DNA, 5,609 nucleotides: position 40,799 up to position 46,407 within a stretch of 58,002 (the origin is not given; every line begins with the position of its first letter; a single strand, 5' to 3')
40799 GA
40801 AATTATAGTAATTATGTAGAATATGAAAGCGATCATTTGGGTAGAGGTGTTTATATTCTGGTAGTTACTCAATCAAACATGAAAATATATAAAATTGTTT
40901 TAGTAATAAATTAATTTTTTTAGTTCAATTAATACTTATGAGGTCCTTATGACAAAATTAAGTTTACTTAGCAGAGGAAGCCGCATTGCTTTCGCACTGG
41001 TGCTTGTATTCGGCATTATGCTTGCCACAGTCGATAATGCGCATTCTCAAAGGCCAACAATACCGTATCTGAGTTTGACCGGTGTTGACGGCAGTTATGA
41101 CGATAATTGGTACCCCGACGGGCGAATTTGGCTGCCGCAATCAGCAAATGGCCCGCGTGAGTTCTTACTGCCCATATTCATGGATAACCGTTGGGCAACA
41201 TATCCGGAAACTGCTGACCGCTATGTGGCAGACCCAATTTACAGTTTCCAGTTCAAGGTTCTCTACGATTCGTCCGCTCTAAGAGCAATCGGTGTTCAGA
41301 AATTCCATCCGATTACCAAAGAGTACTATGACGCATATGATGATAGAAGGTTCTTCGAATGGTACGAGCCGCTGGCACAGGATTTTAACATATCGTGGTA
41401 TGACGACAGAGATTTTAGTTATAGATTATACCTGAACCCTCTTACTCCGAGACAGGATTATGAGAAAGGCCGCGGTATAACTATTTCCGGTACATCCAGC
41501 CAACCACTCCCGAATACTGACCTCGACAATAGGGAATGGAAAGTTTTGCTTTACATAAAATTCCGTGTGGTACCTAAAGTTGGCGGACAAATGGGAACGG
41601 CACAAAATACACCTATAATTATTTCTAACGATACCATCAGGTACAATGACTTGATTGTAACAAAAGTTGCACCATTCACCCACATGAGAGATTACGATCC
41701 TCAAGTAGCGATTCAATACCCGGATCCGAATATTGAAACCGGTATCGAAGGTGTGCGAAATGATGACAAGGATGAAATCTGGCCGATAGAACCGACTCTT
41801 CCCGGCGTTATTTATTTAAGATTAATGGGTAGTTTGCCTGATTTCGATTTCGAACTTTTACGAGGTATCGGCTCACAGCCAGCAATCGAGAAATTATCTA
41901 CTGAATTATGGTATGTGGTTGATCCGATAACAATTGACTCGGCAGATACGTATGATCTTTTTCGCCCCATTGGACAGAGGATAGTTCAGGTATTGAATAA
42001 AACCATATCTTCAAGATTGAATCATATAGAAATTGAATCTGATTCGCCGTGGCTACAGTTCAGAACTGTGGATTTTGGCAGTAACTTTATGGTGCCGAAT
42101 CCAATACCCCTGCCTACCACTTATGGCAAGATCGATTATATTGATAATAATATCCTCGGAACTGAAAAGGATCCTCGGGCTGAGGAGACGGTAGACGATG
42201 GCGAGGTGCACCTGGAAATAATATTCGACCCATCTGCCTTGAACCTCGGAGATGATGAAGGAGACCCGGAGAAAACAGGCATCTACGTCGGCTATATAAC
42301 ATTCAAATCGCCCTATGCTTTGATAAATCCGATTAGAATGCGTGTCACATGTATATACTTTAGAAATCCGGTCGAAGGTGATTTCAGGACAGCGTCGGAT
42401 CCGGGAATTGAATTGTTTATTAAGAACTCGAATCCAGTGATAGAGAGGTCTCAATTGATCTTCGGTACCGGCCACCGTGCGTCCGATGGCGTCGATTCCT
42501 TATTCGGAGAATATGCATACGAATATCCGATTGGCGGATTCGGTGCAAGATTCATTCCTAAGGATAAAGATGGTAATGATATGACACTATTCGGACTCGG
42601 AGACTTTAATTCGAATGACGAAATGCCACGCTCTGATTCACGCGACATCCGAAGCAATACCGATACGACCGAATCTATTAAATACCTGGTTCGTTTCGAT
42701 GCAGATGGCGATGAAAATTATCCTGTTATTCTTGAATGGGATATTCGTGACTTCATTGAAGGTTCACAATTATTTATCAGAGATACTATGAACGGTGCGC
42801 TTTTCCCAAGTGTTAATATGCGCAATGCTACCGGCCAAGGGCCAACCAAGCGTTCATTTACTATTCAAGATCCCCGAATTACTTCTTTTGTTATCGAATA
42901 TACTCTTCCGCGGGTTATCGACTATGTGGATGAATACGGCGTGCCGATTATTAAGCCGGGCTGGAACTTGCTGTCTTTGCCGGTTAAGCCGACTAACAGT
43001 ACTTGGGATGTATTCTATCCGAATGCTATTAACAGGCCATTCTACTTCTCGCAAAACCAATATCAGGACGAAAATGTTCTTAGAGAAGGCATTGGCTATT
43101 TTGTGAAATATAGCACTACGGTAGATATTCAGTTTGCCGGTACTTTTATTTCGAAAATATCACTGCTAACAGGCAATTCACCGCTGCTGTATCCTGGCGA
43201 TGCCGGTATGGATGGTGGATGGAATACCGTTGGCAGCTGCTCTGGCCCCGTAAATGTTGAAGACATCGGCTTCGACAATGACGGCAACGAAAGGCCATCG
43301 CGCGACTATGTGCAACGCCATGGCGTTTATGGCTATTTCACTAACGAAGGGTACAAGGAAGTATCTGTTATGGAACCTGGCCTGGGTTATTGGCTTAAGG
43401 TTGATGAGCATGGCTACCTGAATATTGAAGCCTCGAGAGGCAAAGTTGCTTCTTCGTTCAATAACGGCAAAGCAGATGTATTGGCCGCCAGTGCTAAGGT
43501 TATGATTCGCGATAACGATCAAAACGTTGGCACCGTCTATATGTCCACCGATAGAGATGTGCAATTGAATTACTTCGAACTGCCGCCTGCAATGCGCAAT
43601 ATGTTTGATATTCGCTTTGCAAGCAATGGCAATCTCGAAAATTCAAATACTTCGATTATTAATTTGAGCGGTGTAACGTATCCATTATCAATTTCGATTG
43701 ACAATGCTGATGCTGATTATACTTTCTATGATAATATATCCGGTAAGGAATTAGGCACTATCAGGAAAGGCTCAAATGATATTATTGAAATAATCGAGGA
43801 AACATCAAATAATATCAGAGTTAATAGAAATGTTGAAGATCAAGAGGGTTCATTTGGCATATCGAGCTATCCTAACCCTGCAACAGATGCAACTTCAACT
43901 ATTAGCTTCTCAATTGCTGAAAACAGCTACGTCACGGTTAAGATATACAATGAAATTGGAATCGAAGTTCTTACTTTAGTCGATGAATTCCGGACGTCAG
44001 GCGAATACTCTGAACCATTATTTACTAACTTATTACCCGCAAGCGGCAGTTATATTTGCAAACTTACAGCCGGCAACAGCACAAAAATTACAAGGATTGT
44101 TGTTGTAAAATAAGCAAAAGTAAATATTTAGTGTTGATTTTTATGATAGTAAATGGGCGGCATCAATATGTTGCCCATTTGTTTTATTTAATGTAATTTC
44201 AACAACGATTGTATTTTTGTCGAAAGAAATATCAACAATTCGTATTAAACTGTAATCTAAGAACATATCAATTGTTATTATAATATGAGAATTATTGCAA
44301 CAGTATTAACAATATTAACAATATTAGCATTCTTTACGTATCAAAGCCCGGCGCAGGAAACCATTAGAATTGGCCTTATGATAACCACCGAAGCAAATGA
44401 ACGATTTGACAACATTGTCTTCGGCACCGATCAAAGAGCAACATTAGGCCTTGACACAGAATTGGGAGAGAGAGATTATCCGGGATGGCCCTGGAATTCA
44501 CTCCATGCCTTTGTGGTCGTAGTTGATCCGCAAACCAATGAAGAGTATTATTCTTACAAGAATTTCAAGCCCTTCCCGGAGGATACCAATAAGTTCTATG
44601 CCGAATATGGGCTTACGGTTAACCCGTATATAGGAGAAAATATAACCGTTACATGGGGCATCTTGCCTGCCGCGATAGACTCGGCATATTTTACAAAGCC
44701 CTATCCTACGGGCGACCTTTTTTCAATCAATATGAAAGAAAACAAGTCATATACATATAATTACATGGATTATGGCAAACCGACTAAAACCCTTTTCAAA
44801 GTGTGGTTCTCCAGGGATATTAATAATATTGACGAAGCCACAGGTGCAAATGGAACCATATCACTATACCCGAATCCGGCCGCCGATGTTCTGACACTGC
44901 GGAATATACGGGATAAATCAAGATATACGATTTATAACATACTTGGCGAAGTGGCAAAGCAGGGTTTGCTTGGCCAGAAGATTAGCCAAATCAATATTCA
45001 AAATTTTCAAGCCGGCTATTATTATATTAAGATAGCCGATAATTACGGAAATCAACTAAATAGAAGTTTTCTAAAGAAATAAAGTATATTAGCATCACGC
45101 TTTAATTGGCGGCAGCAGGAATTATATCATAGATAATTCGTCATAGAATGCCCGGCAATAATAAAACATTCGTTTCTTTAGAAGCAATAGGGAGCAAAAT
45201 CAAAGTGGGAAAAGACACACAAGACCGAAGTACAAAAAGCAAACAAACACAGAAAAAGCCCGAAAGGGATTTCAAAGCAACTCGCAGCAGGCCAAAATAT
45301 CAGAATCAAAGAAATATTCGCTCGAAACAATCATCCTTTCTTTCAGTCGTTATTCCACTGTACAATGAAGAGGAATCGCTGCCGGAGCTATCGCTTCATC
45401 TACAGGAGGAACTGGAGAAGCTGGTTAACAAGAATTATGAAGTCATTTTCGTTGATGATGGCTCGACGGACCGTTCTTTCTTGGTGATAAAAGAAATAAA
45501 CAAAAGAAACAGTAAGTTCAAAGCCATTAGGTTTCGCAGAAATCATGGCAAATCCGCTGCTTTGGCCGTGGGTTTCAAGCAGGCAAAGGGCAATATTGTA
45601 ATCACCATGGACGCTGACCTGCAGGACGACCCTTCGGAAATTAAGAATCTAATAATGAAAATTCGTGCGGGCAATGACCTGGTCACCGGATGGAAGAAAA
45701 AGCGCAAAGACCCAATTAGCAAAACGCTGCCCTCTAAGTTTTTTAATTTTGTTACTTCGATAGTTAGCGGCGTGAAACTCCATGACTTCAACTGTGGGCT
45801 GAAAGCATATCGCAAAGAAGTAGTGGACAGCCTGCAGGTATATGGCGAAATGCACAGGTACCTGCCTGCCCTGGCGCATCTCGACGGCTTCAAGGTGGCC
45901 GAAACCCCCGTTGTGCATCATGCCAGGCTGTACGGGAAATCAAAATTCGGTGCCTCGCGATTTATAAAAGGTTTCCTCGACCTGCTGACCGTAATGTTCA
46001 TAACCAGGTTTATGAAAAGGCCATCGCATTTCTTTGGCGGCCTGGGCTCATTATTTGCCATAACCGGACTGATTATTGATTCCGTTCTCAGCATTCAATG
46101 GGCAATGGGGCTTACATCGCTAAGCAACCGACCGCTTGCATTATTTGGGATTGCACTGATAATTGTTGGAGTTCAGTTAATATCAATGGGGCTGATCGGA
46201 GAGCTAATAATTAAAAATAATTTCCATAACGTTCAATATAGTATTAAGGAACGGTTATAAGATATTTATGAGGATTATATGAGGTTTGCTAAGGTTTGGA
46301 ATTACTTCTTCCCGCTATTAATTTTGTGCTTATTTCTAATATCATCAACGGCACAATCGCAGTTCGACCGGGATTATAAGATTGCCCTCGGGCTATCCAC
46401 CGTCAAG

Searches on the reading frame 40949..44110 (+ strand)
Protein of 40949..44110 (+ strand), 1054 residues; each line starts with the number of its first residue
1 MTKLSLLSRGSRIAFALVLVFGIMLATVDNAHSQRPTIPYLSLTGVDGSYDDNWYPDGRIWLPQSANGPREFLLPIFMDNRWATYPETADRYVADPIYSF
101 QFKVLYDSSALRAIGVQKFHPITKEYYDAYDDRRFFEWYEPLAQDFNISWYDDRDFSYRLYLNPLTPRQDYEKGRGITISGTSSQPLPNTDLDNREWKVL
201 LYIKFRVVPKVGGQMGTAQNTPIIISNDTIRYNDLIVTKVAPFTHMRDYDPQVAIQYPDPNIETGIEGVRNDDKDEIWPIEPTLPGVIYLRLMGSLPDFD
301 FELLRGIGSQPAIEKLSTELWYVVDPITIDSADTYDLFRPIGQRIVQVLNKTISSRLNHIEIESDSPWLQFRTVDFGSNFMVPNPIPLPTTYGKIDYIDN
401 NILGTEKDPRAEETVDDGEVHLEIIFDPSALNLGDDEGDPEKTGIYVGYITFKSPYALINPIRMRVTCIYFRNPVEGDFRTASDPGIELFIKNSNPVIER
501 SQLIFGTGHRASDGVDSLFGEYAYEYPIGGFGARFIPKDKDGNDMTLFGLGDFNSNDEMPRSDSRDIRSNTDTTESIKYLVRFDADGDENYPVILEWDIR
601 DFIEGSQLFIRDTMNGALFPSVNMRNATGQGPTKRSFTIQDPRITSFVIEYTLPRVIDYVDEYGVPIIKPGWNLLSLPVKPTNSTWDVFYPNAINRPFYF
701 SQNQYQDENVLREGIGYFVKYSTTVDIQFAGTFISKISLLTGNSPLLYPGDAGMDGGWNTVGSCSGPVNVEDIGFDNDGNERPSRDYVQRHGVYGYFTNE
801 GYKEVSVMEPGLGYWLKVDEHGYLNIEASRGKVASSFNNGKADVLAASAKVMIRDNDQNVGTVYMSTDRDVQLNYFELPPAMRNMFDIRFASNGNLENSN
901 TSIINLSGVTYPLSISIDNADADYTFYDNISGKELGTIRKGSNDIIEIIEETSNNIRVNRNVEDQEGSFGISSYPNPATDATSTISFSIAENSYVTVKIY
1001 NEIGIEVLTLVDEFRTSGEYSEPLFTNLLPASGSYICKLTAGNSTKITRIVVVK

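Call 27: search_protein_families(library=pfam, proteins=[window:40949-44110:+], max_evalue=0.001)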
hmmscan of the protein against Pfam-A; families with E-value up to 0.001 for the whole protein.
window:40949-44110:+ (1054 aa): 1 family
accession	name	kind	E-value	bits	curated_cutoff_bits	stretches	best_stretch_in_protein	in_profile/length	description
PF18962.6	Por_Secre_tail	-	2e-07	31.6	27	1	974-1052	2-75/75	Secretion system C-terminal sorting domain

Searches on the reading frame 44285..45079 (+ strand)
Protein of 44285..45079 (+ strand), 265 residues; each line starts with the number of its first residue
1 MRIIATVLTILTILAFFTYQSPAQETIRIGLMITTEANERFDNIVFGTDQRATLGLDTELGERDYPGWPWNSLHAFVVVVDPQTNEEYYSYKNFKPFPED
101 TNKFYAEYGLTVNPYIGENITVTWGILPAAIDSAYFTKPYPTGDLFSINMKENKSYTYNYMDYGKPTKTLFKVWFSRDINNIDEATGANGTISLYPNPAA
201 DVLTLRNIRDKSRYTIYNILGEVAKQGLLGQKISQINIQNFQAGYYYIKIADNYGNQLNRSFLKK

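Call 27: search_protein_families(library=pfam, proteins=[window:44285-45079:+], max_evalue=0.001)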
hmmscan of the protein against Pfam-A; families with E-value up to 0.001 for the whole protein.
window:44285-45079:+ (265 aa): 1 family
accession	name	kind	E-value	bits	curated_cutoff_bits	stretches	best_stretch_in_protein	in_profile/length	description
PF18962.6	Por_Secre_tail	-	3e-12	47.1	27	1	194-257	1-69/75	Secretion system C-terminal sorting domain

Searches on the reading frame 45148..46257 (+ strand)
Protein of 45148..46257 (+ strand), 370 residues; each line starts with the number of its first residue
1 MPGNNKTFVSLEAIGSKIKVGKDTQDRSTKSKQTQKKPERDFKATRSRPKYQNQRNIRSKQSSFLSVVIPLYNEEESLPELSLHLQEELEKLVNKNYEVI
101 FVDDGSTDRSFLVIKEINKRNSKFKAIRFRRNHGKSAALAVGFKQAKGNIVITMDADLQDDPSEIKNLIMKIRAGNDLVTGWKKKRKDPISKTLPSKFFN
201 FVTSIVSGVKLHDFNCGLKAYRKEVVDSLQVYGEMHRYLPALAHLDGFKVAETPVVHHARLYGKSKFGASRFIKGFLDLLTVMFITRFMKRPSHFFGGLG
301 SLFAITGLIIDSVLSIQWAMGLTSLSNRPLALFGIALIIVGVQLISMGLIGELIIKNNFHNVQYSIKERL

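Call 27: search_protein_families(library=pfam, proteins=[window:45148-46257:+], max_evalue=0.001)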
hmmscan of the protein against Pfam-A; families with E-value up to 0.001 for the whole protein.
window:45148-46257:+ (370 aa): 2 families
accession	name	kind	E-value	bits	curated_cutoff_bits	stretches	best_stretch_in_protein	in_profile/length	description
PF00535.33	Glycos_transf_2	-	2.5e-31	109.3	23.3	1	66-228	1-166/168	Glycosyl transferase family 2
PF10111.15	Glyco_tranf_2_2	-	5e-08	33.2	27.3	1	66-158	1-92/276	Glycosyltransferase like family 2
